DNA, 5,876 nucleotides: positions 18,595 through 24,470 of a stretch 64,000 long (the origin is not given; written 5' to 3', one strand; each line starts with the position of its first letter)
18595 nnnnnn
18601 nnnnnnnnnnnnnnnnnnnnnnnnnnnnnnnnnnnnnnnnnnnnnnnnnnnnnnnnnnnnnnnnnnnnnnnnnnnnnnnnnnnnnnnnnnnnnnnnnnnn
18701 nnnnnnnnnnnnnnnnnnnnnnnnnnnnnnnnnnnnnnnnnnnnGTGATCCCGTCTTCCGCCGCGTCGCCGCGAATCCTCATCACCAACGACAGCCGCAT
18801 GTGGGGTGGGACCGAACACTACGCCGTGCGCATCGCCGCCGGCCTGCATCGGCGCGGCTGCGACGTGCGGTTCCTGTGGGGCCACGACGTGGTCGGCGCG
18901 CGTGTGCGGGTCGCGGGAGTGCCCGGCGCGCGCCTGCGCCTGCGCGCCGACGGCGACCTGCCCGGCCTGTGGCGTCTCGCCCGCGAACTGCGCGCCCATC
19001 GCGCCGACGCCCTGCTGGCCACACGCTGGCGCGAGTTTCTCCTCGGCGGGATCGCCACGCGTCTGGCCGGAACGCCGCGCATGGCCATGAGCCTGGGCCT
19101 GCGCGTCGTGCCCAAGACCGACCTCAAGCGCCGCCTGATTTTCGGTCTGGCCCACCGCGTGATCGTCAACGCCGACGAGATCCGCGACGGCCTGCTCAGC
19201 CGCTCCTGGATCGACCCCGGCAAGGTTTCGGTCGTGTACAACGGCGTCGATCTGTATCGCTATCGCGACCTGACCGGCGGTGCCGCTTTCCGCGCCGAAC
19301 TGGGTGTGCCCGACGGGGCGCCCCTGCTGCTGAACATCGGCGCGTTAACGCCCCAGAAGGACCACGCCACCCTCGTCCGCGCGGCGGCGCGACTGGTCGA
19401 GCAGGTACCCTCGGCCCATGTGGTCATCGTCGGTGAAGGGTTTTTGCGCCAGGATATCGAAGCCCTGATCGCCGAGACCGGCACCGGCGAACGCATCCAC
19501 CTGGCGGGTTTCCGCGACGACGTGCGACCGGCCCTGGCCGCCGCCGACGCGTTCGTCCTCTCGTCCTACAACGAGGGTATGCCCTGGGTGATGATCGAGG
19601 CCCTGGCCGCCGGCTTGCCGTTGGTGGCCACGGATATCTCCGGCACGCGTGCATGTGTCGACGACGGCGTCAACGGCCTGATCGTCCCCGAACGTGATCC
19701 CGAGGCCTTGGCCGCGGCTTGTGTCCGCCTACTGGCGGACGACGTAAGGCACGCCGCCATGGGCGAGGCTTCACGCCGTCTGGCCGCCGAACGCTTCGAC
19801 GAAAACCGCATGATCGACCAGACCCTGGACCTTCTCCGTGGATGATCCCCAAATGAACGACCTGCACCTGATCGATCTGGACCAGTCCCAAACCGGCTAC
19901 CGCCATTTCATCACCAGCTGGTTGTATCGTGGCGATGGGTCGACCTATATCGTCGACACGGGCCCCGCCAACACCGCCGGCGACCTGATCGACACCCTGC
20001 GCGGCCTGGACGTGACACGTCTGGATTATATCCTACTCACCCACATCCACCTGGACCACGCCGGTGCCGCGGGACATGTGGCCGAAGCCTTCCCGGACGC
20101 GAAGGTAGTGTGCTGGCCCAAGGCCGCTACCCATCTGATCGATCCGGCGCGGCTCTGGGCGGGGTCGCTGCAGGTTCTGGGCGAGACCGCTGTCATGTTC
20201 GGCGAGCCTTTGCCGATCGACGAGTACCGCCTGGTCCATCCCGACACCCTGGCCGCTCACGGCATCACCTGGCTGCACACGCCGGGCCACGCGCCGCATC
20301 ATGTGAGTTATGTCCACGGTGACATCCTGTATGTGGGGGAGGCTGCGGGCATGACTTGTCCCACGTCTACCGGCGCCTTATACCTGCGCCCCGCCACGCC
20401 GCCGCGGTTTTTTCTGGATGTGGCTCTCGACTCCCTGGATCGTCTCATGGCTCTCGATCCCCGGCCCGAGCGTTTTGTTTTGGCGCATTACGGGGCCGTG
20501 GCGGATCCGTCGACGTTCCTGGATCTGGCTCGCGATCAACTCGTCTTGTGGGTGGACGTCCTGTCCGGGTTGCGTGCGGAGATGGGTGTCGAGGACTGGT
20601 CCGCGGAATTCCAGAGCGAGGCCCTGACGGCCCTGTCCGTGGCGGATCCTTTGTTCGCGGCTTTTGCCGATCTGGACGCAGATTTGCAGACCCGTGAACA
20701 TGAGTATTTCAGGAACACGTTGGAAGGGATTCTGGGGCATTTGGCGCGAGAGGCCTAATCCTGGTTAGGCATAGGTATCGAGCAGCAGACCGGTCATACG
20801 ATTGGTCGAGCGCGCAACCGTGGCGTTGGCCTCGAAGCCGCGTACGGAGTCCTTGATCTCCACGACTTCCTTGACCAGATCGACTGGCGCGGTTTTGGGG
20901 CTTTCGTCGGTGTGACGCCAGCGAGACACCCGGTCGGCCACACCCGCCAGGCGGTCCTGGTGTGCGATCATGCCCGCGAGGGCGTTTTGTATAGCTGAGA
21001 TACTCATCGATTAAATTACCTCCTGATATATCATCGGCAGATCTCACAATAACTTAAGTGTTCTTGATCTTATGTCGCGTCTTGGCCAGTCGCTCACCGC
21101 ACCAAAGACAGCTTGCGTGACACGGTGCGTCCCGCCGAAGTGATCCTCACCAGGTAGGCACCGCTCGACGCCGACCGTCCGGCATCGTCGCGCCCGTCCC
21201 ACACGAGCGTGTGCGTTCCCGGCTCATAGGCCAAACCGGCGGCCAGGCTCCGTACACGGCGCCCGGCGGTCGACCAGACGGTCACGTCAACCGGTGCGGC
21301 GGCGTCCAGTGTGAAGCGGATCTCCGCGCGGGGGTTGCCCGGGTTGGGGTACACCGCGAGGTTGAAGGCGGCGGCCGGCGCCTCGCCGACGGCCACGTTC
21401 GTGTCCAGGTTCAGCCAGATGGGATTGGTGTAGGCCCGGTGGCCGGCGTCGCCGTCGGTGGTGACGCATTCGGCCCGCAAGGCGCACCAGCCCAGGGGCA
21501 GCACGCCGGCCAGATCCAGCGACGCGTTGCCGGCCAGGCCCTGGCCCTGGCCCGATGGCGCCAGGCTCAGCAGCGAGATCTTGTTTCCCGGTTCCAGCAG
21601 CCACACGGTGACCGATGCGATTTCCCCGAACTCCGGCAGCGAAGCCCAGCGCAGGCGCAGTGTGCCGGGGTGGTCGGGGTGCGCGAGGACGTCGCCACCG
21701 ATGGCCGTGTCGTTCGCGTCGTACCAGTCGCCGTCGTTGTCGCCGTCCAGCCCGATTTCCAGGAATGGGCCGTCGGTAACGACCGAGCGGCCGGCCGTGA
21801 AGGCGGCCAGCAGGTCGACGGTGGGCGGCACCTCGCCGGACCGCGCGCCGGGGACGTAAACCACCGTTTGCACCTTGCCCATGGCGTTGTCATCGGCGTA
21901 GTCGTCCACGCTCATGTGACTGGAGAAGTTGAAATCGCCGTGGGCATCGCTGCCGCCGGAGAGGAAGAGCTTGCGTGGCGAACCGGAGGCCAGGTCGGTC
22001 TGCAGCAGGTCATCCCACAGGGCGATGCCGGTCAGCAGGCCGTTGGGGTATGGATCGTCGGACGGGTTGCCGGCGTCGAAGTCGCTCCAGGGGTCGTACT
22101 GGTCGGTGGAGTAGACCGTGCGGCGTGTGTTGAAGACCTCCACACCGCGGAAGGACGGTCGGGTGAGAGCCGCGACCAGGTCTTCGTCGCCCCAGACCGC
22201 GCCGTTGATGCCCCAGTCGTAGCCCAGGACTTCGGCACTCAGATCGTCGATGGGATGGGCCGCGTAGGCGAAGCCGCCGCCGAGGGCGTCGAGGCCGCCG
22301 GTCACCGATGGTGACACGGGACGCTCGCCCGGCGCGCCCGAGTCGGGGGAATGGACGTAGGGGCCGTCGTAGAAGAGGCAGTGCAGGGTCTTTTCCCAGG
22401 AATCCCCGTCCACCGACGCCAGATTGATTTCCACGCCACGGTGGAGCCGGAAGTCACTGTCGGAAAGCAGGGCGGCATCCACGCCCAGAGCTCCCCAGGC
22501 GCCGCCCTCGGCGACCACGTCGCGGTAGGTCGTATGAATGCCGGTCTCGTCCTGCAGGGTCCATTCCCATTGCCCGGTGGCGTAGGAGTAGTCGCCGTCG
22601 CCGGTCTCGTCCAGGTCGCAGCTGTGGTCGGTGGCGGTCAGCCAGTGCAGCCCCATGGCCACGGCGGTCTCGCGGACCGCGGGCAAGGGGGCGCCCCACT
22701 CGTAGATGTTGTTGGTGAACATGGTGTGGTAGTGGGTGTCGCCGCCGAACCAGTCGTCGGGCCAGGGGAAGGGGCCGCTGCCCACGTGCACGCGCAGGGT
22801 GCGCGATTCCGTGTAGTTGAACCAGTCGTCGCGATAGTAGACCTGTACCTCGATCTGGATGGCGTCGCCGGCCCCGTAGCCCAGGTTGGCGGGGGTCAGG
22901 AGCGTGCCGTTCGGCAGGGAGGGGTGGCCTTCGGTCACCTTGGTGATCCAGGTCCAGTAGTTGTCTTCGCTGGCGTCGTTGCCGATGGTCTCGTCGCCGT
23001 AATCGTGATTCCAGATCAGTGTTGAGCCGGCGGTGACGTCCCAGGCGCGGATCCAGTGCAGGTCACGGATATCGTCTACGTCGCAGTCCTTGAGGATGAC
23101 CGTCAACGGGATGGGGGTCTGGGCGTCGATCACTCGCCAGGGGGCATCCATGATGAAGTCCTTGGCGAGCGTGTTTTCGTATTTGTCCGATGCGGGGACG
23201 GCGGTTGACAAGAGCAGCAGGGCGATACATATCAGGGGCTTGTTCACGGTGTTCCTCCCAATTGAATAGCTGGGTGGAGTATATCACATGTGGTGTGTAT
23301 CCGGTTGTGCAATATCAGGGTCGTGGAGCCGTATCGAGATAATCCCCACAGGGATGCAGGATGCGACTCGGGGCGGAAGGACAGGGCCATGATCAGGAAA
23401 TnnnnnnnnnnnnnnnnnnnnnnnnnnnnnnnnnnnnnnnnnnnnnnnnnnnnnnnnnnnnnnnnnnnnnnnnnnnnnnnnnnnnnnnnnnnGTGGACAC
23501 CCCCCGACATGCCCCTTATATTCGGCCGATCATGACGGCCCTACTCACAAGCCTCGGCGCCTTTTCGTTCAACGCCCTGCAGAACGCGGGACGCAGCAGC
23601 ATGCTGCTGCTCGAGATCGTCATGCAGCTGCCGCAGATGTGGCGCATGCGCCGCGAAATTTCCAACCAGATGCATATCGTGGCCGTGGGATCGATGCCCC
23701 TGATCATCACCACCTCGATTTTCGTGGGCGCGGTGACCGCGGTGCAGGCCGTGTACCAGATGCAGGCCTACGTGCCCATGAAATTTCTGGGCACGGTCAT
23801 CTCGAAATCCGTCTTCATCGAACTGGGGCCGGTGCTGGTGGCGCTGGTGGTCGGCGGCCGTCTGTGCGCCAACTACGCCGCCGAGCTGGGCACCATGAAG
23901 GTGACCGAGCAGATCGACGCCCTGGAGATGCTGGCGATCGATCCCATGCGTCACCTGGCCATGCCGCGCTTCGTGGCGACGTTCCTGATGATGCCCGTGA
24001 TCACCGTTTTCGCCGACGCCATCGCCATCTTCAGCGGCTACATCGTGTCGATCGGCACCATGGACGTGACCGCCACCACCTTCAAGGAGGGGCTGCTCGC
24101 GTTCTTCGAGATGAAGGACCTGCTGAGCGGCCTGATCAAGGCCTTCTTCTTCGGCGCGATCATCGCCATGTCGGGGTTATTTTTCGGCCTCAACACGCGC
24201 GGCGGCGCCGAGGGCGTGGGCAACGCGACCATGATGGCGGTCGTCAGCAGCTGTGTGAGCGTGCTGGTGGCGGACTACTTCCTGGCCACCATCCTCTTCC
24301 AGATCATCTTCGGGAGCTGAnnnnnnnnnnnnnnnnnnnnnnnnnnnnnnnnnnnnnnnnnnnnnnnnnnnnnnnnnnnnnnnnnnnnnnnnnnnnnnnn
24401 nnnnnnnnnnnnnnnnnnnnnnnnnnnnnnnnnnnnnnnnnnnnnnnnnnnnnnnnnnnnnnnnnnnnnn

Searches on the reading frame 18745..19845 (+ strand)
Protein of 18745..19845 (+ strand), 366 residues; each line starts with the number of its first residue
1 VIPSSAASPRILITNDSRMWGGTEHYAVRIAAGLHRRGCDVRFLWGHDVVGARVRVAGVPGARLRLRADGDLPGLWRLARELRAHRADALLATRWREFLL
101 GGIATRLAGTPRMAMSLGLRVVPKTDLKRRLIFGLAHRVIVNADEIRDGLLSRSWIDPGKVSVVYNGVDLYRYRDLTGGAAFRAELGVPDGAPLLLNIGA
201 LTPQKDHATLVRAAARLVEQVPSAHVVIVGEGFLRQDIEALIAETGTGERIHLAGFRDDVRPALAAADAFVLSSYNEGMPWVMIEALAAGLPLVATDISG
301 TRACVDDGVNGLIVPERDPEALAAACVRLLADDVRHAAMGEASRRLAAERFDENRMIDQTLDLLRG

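Call 25: search_protein_families(library=pfam, proteins=[window:18745-19845:+], max_evalue=0.00001)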
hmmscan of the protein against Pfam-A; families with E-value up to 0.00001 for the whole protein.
window:18745-19845:+ (366 aa): 5 families
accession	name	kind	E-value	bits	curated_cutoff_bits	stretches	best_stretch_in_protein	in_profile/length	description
PF13692.12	Glyco_trans_1_4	-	9.7e-37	126.8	27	1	193-332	2-142/142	Glycosyl transferases group 1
PF00534.26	Glycos_transf_1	-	1.3e-36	126.1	26.4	1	182-345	5-171/172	Glycosyl transferases group 1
PF13439.12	Glyco_transf_4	-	2.5e-14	54.1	28.5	1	20-170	1-168/170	Glycosyltransferase Family 4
PF13579.12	Glyco_trans_4_4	-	2.5e-10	41.3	29.7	1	21-167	1-158/158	Glycosyl transferase 4-like domain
PF20706.3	GT4-conflict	-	5.2e-06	26.1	26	1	194-331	199-356/385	Family 4 Glycosyltransferase in conflict systems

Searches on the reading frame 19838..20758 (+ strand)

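Call 25: search_protein_families(library=pfam, proteins=[window:19838-20758:+], max_evalue=0.00001)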
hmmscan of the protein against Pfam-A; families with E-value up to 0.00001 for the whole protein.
window:19838-20758:+ (306 aa): 1 family
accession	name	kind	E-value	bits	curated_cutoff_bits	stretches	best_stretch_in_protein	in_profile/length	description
PF00753.33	Lactamase_B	-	8.9e-26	91.5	22.7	1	23-209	4-190/196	Metallo-beta-lactamase superfamily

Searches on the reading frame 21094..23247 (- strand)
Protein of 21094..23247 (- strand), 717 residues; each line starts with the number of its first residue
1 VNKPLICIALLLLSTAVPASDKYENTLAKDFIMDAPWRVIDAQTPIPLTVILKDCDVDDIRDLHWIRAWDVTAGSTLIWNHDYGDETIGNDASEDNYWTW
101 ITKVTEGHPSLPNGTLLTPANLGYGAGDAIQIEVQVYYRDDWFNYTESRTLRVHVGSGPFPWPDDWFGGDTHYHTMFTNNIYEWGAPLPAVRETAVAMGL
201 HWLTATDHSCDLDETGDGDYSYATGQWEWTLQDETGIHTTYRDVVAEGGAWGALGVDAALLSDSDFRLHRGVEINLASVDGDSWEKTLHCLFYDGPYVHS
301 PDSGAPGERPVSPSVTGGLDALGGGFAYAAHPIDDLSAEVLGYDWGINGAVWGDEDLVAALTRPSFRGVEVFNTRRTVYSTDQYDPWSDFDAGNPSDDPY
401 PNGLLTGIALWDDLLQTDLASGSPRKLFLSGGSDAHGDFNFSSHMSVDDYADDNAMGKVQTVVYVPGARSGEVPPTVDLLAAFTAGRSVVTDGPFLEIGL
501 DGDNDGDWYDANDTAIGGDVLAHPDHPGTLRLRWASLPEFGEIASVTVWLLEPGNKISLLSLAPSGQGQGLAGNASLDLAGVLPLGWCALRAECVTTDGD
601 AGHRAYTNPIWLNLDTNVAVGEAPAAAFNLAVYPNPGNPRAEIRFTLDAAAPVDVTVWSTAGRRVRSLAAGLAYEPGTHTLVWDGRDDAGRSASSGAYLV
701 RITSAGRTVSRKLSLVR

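Call 25: search_protein_families(library=pfam, proteins=[window:21094-23247:-], max_evalue=0.00001)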
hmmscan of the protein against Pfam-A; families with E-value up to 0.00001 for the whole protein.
window:21094-23247:- (717 aa): 1 family
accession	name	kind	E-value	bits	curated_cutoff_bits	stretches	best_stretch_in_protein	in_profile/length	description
PF13860.13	FlgD_ig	-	8.6e-10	38.9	27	1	640-705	11-76/79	FlgD Ig-like domain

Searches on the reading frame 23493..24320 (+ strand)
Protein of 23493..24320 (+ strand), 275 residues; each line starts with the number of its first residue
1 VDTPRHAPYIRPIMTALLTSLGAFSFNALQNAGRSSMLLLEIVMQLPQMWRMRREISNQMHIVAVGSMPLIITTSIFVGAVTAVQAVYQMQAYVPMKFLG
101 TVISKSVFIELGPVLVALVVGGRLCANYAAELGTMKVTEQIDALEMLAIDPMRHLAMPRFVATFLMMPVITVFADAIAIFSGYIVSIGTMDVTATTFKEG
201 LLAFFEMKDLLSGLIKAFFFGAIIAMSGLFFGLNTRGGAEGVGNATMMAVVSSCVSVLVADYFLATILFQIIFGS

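Call 25: search_protein_families(library=pfam, proteins=[window:23493-24320:+], max_evalue=0.00001)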
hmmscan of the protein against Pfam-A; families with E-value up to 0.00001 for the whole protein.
window:23493-24320:+ (275 aa): 1 family
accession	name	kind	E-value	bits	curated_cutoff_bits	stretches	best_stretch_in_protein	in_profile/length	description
PF02405.21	MlaE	-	2.4e-66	223.8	22.5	1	57-266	2-211/212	Permease MlaE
